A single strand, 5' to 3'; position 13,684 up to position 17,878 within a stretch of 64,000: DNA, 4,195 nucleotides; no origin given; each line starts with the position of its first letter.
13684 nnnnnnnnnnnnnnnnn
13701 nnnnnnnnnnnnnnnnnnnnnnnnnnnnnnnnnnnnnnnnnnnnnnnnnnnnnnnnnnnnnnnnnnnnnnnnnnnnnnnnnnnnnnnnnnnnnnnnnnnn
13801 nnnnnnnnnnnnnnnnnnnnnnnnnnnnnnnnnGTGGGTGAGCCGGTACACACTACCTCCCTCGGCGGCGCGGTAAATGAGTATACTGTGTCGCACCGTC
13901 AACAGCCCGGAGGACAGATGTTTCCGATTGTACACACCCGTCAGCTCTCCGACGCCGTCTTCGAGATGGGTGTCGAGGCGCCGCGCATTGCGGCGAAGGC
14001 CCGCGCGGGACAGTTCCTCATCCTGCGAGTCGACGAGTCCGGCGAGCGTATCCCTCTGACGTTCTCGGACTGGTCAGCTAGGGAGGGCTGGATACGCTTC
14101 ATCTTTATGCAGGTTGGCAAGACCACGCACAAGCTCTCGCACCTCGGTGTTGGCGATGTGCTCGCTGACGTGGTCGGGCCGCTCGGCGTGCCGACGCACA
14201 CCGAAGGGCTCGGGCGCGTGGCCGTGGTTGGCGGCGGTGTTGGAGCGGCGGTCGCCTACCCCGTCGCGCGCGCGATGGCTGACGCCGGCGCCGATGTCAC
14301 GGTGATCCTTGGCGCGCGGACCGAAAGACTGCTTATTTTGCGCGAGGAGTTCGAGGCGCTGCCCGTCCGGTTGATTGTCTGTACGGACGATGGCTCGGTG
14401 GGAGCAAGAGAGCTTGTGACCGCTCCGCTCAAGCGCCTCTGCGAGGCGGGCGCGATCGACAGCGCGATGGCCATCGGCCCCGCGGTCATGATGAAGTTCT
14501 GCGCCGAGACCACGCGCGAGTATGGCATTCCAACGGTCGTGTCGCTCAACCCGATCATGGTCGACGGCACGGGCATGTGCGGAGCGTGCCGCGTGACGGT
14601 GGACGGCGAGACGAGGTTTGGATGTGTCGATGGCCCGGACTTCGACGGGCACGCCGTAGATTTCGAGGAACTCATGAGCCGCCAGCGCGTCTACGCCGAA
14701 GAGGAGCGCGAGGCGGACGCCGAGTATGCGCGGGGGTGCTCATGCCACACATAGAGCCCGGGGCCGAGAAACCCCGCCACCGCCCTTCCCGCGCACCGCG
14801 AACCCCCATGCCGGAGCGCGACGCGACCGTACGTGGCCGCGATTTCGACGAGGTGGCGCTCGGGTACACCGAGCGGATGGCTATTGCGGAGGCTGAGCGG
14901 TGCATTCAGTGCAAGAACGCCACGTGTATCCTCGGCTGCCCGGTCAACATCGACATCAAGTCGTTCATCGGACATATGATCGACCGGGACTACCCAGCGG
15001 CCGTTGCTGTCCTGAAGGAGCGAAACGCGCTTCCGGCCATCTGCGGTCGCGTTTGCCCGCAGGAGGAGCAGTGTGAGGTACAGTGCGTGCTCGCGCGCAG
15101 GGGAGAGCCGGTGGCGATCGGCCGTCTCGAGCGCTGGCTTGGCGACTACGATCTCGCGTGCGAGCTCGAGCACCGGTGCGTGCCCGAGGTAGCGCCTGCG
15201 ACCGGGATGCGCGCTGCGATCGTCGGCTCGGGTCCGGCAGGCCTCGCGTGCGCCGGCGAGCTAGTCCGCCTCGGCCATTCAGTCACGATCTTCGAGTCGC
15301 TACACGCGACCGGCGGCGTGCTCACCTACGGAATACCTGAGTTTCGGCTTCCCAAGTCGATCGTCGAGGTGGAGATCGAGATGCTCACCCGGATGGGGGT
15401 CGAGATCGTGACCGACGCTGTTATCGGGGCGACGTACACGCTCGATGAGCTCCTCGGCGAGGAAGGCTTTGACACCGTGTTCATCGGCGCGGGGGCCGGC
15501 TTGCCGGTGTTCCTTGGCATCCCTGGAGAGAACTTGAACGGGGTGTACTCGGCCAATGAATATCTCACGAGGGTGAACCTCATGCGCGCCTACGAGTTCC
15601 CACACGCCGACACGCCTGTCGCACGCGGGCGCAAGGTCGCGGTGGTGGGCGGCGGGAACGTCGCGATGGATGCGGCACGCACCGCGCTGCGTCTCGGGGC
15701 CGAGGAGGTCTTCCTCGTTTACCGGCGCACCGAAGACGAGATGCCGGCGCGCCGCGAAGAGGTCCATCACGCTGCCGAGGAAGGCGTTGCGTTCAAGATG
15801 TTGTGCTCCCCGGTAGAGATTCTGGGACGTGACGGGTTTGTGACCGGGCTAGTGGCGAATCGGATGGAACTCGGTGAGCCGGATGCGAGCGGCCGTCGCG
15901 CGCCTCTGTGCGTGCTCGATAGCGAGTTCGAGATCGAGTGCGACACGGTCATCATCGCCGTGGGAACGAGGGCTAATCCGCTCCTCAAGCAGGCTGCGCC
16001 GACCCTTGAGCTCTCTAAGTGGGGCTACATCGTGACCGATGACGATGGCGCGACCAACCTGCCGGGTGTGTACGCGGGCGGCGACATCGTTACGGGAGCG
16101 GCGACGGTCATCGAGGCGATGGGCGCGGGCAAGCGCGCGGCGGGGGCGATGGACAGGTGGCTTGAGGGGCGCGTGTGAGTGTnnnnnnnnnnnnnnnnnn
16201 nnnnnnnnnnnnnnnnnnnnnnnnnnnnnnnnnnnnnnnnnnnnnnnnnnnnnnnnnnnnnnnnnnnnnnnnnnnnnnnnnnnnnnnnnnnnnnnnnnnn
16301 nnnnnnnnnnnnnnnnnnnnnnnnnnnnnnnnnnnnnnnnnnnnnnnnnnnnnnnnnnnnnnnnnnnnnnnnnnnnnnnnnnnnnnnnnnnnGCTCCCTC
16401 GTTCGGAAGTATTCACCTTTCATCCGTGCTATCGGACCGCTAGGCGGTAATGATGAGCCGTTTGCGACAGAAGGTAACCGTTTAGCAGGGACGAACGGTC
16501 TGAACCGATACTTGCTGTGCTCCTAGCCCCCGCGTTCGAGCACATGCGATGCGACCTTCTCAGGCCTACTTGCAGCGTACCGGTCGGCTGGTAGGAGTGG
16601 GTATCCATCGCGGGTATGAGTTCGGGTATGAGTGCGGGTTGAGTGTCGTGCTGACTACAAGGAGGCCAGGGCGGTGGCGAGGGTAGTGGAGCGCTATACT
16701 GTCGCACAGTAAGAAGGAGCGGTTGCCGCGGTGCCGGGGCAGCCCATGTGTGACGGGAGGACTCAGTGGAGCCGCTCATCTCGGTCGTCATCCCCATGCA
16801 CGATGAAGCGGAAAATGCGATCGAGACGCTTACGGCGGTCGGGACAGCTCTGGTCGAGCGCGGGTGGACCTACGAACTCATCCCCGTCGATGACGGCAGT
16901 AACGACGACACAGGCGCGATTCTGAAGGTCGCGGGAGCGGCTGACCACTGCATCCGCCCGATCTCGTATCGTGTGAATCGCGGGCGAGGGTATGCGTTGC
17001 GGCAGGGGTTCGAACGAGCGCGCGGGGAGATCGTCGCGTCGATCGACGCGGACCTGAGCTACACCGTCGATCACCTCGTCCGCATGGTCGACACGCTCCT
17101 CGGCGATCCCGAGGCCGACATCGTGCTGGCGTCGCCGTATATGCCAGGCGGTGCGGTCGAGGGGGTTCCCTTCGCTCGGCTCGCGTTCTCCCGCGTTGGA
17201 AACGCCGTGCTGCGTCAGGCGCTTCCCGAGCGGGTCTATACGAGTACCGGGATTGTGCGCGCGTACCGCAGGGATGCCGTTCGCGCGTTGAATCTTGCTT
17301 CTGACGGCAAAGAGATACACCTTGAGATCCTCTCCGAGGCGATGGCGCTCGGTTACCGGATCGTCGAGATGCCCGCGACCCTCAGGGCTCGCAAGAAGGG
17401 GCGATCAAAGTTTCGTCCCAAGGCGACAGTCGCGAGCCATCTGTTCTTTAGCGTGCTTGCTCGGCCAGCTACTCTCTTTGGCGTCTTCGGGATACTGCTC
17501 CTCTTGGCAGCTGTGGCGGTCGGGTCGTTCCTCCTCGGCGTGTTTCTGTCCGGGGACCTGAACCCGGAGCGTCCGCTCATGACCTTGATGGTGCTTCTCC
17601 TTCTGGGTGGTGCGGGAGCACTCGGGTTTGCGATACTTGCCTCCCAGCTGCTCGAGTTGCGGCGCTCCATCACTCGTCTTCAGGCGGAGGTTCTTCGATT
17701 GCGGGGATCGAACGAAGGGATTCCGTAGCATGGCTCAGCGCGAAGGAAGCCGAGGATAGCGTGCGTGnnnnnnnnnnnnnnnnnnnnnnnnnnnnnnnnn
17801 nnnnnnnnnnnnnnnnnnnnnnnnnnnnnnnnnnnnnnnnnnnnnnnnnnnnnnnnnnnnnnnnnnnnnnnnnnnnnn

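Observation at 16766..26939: Exosortase-family (XrtG-like) operon expanded with a giant surface protein and a flippase-GT1 fusion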

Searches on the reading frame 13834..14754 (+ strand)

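Call 49: search_protein_families(library=pfam, proteins=[window:13834-14754:+], max_evalue=0.01)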
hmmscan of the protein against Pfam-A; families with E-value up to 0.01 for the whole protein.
window:13834-14754:+ (306 aa): 2 families
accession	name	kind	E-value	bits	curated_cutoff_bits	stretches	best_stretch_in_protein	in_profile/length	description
PF10418.14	DHODB_Fe-S_bind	-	5.7e-12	45.6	23.9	1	239-276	1-41/41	Iron-sulfur cluster binding domain of dihydroorotate dehydrogenase B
PF00175.26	NAD_binding_1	-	0.0016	19.5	22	1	132-177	2-54/109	Oxidoreductase NAD-binding domain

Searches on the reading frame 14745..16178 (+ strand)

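Call 49: search_protein_families(library=pfam, proteins=[window:14745-16178:+], max_evalue=0.01)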
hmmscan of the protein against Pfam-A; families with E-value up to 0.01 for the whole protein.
window:14745-16178:+ (477 aa): 15 families
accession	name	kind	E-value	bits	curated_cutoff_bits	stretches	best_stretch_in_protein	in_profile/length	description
PF07992.20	Pyr_redox_2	-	2e-39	136.2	26.1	1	156-462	2-291/291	Pyridine nucleotide-disulphide oxidoreductase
PF14691.11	Fer4_20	-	1.4e-38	131.6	25.8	1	32-137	3-109/113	Dihydroprymidine dehydrogenase domain II, 4Fe-4S cluster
PF00070.33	Pyr_redox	-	5.8e-11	43.2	22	2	297-368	1-76/82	Pyridine nucleotide-disulphide oxidoreductase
PF13738.12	Pyr_redox_3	-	1.9e-10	40.9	30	1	293-331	162-199/305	Pyridine nucleotide-disulphide oxidoreductase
PF01262.27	AlaDh_PNT_C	-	2.7e-07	30.7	23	1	293-322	26-55/214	Alanine dehydrogenase/PNT, C-terminal domain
PF13450.12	NAD_binding_8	-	4.7e-07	30.4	21.9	1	159-193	1-35/68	NAD(P)-binding Rossmann-like domain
PF12831.13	FAD_oxidored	-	2.4e-06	27.6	27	1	158-197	3-42/416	FAD dependent oxidoreductase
PF03486.20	HI0933_like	-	9.7e-05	22.4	50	1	157-190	3-36/244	HI0933-like protein Rossmann domain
PF03807.23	F420_oxidored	-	0.00012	23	21.6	0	297-344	1-48/94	NADP oxidoreductase coenzyme F420-dependent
PF13241.12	NAD_binding_7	-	0.00015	22.8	22.1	0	294-340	6-55/104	Putative NAD(P)-binding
PF01494.25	FAD_binding_3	-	0.00084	19.1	22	1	157-188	4-35/349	FAD binding domain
PF01266.30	DAO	-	0.00089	19.3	27.9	1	157-185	2-30/353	FAD dependent oxidoreductase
PF00890.30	FAD_binding_2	-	0.0023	17.7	20.4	1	158-193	3-38/414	FAD binding domain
PF01134.28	GIDA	-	0.0065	16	22.1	0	158-189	3-32/391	Glucose inhibited division protein A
PF01946.23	Thi4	-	0.0098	15.6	26.2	0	157-200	20-64/235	Thi4 family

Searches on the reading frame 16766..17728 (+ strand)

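Call 3: search_protein_families(library=ncbifam, proteins=[window:16766-17728:+], max_evalue=0.01)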
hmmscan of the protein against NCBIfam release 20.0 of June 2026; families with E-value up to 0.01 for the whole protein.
window:16766-17728:+ (320 aa): 18 families
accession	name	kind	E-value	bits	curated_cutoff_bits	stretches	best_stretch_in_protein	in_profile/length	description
NF007986.1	PRK10714.1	equivalog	3e-20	72.5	529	1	5-292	8-290/316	undecaprenyl-phosphate 4-deoxy-4-formamido-L-arabinose transferase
TIGR04182.1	glyco_TIGR04182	equivalog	2.9e-19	69.5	325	1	5-303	2-290/293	S-layer glycoprotein N-glycosyltransferase AglJ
TIGR03937.1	PgaC_IcaA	equivalog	3.4e-18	65.8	422.3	1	3-175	45-215/407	poly-beta-1,6-N-acetyl-D-glucosamine synthase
NF047588.1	GlcsyltransPgfSStrep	equivalog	1e-14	54.5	500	1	5-291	3-283/308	glycosyltransferase PgfS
NF010496.0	PRK13915.1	equivalog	1.5e-13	50.6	262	1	5-120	33-151/307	glucosyl-3-phosphoglycerate synthase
NF058614.1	PPMAGASynPpgS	equivalog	2.4e-13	50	370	1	7-215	4-205/226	polyprenyl-phospho-N-acetylgalactosaminyl synthase PpgS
NF047683.1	TeichurnBiosyTuaG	equivalog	1.7e-11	44.3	400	1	2-109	5-109/252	teichuronic acid biosynthesis protein TuaG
TIGR03965.1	mycofact_glyco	equivalog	2e-10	40.2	280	1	5-111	76-179/467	mycofactocin biosynthesis glycosyltransferase MftF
NF041391.1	DPhHxTase_Halo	equivalog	6.2e-10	38.4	375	1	37-218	26-194/213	dolichyl-phosphate hexose transferase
TIGR04283.1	glyco_like_mftF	equivalog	4.5e-09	36.2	182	1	5-110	1-95/221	TIGR04283 family arsenosugar biosynthesis glycosyltransferase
NF041875.1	EPS_EpsD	equivalog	7.4e-09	35.4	370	1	5-135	1-126/325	exopolysaccharide biosynthesis glycosyltransferase EpsD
NF007482.0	PRK10073.1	equivalog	8.5e-09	34.8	423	1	3-177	6-181/334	glycosyltransferase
NF038302.1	EPS_HpsE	equivalog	3.8e-05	22.8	300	1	5-99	3-99/307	hormogonium polysaccharide biosynthesis glycosyltransferase HpsE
TIGR03469.1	HpnB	hypoth_equivalog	0.00039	19.5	379.25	1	3-111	44-160/386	hopene-associated glycosyltransferase HpnB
NF050819.1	PolSacchBiosHfsG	equivalog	0.00063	19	500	1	3-122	12-127/302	polysaccharide biosynthesis protein HfsG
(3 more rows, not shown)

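Call 4: search_protein_families(library=pfam, proteins=[window:16766-17728:+], max_evalue=0.01)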
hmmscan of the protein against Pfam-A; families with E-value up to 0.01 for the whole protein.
window:16766-17728:+ (320 aa): 3 families
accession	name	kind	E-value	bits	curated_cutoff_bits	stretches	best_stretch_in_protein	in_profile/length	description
PF00535.33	Glycos_transf_2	-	4e-23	82.6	23.3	1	6-173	1-165/168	Glycosyl transferase family 2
PF10111.15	Glyco_tranf_2_2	-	4.3e-05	23.6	27.3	1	6-121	1-121/276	Glycosyltransferase like family 2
PF13506.12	Glyco_transf_21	-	0.0013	18.7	21.7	1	74-174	18-116/174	Glycosyl transferase family 21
